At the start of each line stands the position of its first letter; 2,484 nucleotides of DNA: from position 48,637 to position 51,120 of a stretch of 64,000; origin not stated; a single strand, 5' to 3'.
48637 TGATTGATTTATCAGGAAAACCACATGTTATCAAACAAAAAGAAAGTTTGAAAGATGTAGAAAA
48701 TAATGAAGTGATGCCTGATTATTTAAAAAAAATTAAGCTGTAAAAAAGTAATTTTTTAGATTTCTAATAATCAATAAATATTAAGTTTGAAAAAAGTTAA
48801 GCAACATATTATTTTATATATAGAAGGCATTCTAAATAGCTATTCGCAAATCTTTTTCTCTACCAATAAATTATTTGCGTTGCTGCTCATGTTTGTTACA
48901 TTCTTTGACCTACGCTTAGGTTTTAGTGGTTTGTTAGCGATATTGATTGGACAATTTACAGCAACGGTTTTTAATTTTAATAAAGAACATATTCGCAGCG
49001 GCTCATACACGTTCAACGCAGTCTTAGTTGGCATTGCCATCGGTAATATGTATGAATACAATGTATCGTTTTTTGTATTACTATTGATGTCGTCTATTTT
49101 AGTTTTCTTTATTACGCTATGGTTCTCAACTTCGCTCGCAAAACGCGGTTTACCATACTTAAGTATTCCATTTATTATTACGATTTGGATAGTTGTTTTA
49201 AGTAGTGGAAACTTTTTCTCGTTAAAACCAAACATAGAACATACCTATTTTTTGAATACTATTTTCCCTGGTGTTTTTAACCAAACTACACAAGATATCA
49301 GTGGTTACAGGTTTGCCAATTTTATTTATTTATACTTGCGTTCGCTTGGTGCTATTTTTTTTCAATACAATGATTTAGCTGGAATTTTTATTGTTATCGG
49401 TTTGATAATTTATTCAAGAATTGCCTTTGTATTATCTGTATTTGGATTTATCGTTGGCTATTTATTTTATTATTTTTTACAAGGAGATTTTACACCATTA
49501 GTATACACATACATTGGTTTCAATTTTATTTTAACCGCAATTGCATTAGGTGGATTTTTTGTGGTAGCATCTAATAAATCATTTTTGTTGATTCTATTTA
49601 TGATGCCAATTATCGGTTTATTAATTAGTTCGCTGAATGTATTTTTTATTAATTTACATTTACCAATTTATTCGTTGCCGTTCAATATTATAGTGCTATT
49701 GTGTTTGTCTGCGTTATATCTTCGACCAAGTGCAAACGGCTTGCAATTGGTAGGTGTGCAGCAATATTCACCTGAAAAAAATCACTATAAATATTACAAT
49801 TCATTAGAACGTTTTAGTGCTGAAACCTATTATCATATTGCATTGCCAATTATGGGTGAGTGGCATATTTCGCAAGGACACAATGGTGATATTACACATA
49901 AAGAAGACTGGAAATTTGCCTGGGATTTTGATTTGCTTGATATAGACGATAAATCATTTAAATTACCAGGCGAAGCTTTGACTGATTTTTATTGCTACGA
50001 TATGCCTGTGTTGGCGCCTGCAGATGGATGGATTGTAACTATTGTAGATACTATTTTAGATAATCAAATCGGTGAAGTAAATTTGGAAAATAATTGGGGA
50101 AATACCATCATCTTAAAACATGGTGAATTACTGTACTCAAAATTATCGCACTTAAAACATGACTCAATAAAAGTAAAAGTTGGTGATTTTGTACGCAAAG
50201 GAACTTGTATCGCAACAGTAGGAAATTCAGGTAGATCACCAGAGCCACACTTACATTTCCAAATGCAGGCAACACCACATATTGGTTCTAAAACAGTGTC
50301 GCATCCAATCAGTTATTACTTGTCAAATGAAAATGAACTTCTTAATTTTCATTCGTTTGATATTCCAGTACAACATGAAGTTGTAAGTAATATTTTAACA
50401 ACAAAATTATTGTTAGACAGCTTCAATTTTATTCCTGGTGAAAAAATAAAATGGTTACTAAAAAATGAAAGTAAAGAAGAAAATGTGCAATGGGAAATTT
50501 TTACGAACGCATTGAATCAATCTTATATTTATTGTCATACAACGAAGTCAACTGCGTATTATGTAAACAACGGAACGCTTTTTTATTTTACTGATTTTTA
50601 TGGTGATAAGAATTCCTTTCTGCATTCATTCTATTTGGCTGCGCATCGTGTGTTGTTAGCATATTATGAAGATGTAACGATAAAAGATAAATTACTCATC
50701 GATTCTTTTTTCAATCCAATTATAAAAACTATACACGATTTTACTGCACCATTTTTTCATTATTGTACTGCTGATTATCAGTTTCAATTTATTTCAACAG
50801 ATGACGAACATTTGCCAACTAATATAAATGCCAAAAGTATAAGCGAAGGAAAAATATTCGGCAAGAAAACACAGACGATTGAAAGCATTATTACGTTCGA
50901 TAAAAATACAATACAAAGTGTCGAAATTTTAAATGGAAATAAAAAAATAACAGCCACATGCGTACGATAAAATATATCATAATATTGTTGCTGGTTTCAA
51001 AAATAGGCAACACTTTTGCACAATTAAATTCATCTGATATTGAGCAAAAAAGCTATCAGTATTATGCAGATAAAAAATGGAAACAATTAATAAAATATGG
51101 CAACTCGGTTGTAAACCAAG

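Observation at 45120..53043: AraC-headed seven-gene locus combining a stand-alone PqqD/RRE-like protein, an ATP-grasp ligase, a PLP decarboxylase, a channel-peptidase fusion and envelope proteins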

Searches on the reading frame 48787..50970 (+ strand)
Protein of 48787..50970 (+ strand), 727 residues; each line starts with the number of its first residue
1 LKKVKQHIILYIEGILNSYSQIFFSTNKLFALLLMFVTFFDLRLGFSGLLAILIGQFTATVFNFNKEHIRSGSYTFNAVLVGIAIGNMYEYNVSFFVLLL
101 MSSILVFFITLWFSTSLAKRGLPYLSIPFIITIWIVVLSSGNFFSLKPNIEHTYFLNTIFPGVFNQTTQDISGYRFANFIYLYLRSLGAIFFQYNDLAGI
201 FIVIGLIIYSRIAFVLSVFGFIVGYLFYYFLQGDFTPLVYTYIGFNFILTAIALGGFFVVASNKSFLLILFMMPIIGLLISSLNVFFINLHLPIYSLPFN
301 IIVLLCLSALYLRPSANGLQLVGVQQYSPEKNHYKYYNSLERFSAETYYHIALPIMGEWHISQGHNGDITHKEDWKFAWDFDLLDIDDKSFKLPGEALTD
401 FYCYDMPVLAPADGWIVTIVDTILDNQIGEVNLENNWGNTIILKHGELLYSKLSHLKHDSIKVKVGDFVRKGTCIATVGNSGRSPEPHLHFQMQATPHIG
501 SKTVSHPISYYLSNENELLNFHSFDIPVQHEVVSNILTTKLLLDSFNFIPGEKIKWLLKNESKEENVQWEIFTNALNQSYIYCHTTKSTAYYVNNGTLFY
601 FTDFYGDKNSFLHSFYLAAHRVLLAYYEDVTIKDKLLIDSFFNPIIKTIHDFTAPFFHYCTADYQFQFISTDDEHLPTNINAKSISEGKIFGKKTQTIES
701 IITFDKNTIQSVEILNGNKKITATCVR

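Call 3: search_protein_families(library=pfam, proteins=[window:48787-50970:+], max_evalue=0.01)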
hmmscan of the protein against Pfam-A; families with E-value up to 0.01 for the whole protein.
window:48787-50970:+ (727 aa): 2 families
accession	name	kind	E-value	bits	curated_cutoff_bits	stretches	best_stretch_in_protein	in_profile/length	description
PF03253.19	UT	-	2e-55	188.4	25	1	13-309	2-290/292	Urea transporter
PF01551.29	Peptidase_M23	-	3.9e-16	59.5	28.7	1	405-495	13-89/96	Peptidase family M23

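Call 4: search_protein_families(library=ncbifam, proteins=[window:48787-50970:+], max_evalue=0.01)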
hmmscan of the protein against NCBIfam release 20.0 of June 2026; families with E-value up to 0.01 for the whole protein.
window:48787-50970:+ (727 aa): 12 families
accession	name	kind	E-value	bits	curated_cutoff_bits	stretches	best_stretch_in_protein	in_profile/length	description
TIGR03441.1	urea_trans_yut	equivalog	4e-36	124.8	274.6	1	12-305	4-289/292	urea transporter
NF052530.1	Heli_ShapePgp3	exception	7.5e-13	48.2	300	1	438-494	198-252/270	peptidoglycan metallopeptidase Pgp3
NF008652.0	PRK11649.1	equivalog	7.6e-09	34.7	341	1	433-494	339-398/439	murein DD-endopeptidase MepM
NF052336.1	PdgHdaseHSB100310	equivalog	7.7e-08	32.1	500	1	434-495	84-143/316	peptidoglycan hydrolase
NF053824.1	PdgNdpepShyC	equivalog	2.5e-07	29.9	700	1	437-514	326-402/429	peptidoglycan DD-endopeptidase ShyC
NF050804.1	CellDivDipMCaul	equivalog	7.4e-07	28.3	900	1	435-502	557-622/634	cell division endopeptidase DipM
NF052529.1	PG_M23_Pgp6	exception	1.1e-05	24.3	600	1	437-493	365-419/452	peptidoglycan metallopeptidase Pgp6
NF053825.1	PdgNdpepShyA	equivalog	3.9e-05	22.5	700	1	437-494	326-381/425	peptidoglycan DD-endopeptidase ShyA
NF040883.1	amid_act_ActS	equivalog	5.4e-05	22.6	375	1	436-494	166-221/242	amidase activator ActS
NF004799.0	PRK06148.1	subfamily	0.00011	20.4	1128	1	431-496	468-540/1015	hypothetical protein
NF041208.1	celldiv_DipM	equivalog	0.0041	16.4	740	1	436-494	349-405/419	cell division endopeptidase DipM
NF008644.1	PRK11637.1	equivalog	0.0043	16.1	270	1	436-494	315-371/385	murein hydrolase activator EnvC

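Call 16: search_solved_structures(query=window:48787-50970:+, max_evalue=0.01)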
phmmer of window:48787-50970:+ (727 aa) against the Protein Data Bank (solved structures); distinct sequences matched with E-value up to 0.01: 39.
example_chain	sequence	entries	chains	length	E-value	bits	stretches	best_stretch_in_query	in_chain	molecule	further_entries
3me1_A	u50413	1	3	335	6.7e-23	84.1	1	5-309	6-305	Urea transporter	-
3k3f_A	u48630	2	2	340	7e-23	84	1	5-309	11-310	Urea transporter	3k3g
3m6e_A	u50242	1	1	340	4.9e-22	81.3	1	5-309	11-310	Putative urea transporter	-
8blo_A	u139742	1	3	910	8.3e-18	67.3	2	5-337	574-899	Urea transporter 2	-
4ezc_A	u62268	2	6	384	2.4e-13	52.5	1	5-342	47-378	Urea transporter 1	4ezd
8xd7_A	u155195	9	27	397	2.5e-12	49.1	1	5-342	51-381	Urea transporter 2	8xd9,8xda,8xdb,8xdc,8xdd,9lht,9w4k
9j22_A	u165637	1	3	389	7.4e-12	47.6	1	5-340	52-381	Urea transporter 1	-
6qd5_A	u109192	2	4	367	8.4e-12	47.4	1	5-342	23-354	Urea transporter 1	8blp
8xdf_A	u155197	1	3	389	1.4e-11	46.7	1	5-340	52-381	Urea transporter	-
9zd0_A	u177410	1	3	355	2.6e-11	45.8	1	5-337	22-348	Urea transporter 1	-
8xdg_A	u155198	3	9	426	2.4e-10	42.6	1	7-337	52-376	Urea transporter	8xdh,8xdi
8xde_A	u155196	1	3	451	1.2e-07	33.7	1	178-309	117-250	Urea transporter 2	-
6jmx_A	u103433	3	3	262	1.1e-06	30.5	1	438-495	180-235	Peptidase M23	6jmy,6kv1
7qrl_A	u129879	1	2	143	2.6e-06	29.2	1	432-503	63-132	DipM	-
7qrl_C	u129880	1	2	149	2.9e-06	29.1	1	432-503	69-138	DipM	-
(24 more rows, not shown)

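Call 30: find_homologous_proteins(query=window:48787-50967:+, max_evalue=0.00001)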
Query window:48787-50967:+ (727 aa): 4207 proteins with E <= 0.00001 among 8000 candidates; the best 120 are listed.
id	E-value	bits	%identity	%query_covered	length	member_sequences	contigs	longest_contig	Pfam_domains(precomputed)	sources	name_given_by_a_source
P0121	0.0e+0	1487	89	100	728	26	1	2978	PF01551.30,PF03253.20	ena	-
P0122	0.0e+0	1476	88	100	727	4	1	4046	PF01551.30,PF03253.20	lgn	-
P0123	0.0e+0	1383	86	95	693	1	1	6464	PF01551.30,PF03253.20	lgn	-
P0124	0.0e+0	1055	62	100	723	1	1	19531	PF01551.30,PF03253.20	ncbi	-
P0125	0.0e+0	1031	60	100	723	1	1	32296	PF01551.30,PF03253.20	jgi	jgi:urea transporter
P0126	0.0e+0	1027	61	99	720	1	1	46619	PF01551.30,PF03253.20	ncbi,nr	ncbi:MAG: hypothetical protein JWN78_128 [Bacteroidota bacterium]|nr:hypothetical protein [Bacteroid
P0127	0.0e+0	1023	61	98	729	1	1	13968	PF01551.30,PF03253.20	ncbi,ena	-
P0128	0.0e+0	1019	60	100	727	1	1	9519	PF01551.30,PF03253.20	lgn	-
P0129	0.0e+0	1013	61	99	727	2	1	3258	PF01551.30,PF03253.20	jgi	-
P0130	0.0e+0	1012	60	99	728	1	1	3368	PF01551.30,PF03253.20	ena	-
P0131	2.6e-298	1010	60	100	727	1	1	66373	PF01551.30,PF03253.20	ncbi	-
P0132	2.9e-298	1009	59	99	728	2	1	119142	PF01551.30,PF03253.20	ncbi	-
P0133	3.9e-298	1009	60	99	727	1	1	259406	PF01551.30,PF03253.20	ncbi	-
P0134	3.8e-293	992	58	99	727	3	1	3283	PF01551.30,PF03253.20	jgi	-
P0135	7.4e-293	991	58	100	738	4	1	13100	PF01551.30,PF03253.20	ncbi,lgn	-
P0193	4.4e-258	877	53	99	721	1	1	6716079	PF01551.30,PF03253.20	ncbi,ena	-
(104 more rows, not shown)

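Call 31: find_encoding_contigs(protein=P0193, flank=10000, max_places=3)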
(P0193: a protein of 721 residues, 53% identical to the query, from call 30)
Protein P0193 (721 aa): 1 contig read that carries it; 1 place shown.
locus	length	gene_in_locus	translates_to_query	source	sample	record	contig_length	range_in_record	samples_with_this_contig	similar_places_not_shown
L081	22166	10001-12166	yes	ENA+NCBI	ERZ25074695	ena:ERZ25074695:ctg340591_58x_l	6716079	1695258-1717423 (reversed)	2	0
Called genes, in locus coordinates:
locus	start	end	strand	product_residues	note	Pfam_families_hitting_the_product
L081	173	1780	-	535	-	PF18962:Por_Secre_tail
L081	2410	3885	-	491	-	PF01839:FG-GAP (faint), PF13517:FG-GAP_3, PF18962:Por_Secre_tail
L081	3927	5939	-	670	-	PF04734:Ceramidase_alk, PF17048:Ceramidse_alk_C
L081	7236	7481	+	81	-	PF05402:PqqD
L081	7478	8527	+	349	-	PF15632:ATPgrasp_Ter (weak)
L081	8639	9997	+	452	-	PF00278:Orn_DAP_Arg_deC, PF01168:Ala_racemase_N (weak), PF02784:Orn_Arg_deC_N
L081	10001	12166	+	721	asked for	PF03253:UT, PF01551:Peptidase_M23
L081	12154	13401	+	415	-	-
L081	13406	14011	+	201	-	PF13174:TPR_6 (faint), PF00515:TPR_1 (faint), PF07719:TPR_2 (faint), PF13181:TPR_8 (faint), PF13428:TPR_14 (faint), PF13432:TPR_16 (faint), PF13414:TPR_11 (faint), PF13424:TPR_12 (faint), +1 more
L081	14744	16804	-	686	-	PF00497:SBP_bac_3, PF00989:PAS (weak), PF13188:PAS_8, PF13426:PAS_9 (weak), PF00512:HisKA, PF02518:HATPase_c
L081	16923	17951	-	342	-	PF00248:Aldo_ket_red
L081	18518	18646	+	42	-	-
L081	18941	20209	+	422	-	PF07603:Lcl_C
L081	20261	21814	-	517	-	PF00072:Response_reg, PF00512:HisKA, PF02518:HATPase_c, PF00072:Response_reg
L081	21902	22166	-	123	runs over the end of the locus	PF00072:Response_reg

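Call 41: predict_structure(alignment_id=A4)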
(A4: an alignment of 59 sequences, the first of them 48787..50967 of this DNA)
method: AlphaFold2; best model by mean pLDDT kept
length: 727 residues; sequences in the alignment: 59
mean_pLDDT: 90.6   pTM: 0.83
mean pLDDT of the five models: 90.6, 89.4, 84.8, 83.0, 81.8
residues with pLDDT >= 90: 501; 70-90: 206; 50-70: 20; < 50: 0
segments of 3 or more residues with pLDDT < 50: none
pLDDT, mean of each block of 10 residues (from residue 1): 87 95 92 93 92 96 92 95 91 92 97 89 92 91 80 66 85 84 91 90 92 95 89 64 88 92 93 90 85 90 92 74 84 90 90 95 85 90 91 87 95 97 87 88 96 96 97 95 87 94 94 90 94 94 94 93 88 93 95 95 91 96 93 92 89 92 95 92 96 92 94 91 89
secondary structure, 60 per line:
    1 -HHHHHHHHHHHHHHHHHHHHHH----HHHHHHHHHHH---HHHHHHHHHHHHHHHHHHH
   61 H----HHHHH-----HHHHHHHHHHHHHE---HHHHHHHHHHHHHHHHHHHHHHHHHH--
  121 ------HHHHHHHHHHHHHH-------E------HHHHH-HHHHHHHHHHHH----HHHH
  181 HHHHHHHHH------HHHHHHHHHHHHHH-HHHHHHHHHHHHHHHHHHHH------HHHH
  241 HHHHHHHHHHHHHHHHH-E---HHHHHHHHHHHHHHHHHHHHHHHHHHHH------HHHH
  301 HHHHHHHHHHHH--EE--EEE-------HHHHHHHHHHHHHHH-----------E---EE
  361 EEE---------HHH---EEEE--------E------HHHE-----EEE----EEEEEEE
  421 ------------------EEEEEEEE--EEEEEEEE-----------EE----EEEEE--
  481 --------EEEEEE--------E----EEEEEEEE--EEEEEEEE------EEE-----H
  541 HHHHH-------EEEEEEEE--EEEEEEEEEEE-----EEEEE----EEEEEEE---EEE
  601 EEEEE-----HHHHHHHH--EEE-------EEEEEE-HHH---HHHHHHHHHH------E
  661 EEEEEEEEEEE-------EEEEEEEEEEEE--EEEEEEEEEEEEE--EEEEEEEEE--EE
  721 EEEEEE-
elements in order (helices of 4 or more, strands of 3 or more residues): H2-23 H28-38 H42-61 H66-70 H76-88 H93-118 H127-140 H155-159 H161-172 H177-189 H196-209 H211-230 H237-257 H263-290 H297-312 E319-321 H329-343 E359-363 E379-382 E407-409 E414-420 E439-446 E449-456 E474-478 E489-494 E508-515 E518-525 E532-534 H540-545 E553-560 E563-573 E579-583 E588-594 E598-605 H611-618 E621-623 E631-636 H644-653 E660-671 E679-690 E693-705 E708-716 E719-726

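Call 44: fold_search(model_id=the predicted structure, library=pdb)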
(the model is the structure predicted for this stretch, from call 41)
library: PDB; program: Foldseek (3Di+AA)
matches with E <= 10: 569; with E <= 0.001: 73
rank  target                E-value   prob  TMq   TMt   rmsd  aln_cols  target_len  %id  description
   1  3k3g                  2.7e-13  1.00  0.39  0.83   4.3       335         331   22  Crystal Structure of the Urea Transporter from Desulfovibrio Vulgaris Bound to 1,3-dimethylurea (released 2009-11-17)
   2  3k3f                  3.3e-13  1.00  0.39  0.82   3.6       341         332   22  Crystal Structure of the Urea Transporter from Desulfovibrio Vulgaris (released 2009-11-17)
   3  3m6e                  4.0e-13  1.00  0.40  0.84   5.2       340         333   22  F80A mutant of the Urea Transporter from Desulfovibrio Vulgaris (released 2010-08-04)
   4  3me1_B                5.8e-13  1.00  0.39  0.85   4.3       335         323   22  Crystal Structure of the Desulfovibro vulgaris Urea Transporter in the P3(1) Space Group at 3.86 (released 2011-01-19)
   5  3me1_A                7.0e-13  1.00  0.39  0.86   4.3       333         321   22  Crystal Structure of the Desulfovibro vulgaris Urea Transporter in the P3(1) Space Group at 3.86 (released 2011-01-19)
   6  8xdf_A                1.4e-12  1.00  0.40  0.81   5.4       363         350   18  Cryo-EM structure of human urea transporter B. (released 2024-12-04)
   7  8blp_A                1.6e-12  1.00  0.39  0.78   6.0       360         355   19  Human Urea Transporter UT-B/UT1 in Complex with Inhibitor UTBinh-14 (released 2023-10-04)
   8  8xde_A                1.9e-12  1.00  0.39  0.79   5.1       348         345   17  Cryo-EM structure of human urea transporter A3. (released 2024-12-04)
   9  8xd9_A                2.2e-12  1.00  0.40  0.84   4.8       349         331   21  Cryo-EM structure of human urea transporter A2. (released 2024-12-04)
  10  3me1_C                3.3e-12  1.00  0.38  0.85   4.3       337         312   22  Crystal Structure of the Desulfovibro vulgaris Urea Transporter in the P3(1) Space Group at 3.86 (released 2011-01-19)
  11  8xd7_A                5.0e-12  1.00  0.39  0.83   5.6       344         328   20  Cryo-EM structure of inhibitor 25a bound human urea transporter A2. (released 2024-12-04)
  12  9j22_A                5.5e-12  1.00  0.40  0.81   5.9       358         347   19  structure of human urea transport protein slc14A1 with urea (released 2025-09-03)
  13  4ezc_A                6.4e-12  1.00  0.39  0.79   5.1       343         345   18  Crystal Structure of the UT-B Urea Transporter from Bos Taurus (released 2012-06-27)
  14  4ezc_B                6.7e-12  1.00  0.39  0.80   6.0       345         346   20  Crystal Structure of the UT-B Urea Transporter from Bos Taurus (released 2012-06-27)
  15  6qd5                  7.0e-12  1.00  0.40  0.78   5.9       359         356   19  X-ray Structure of the Human Urea Channel SLC14A1/UT1 (released 2019-01-09)
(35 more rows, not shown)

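Call 56: search_protein_families(library=padloc, proteins=[window:48787-50970:+], max_evalue=0.001)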
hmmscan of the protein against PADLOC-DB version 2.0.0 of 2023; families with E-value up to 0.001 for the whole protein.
window:48787-50970:+ (727 aa): 0 families
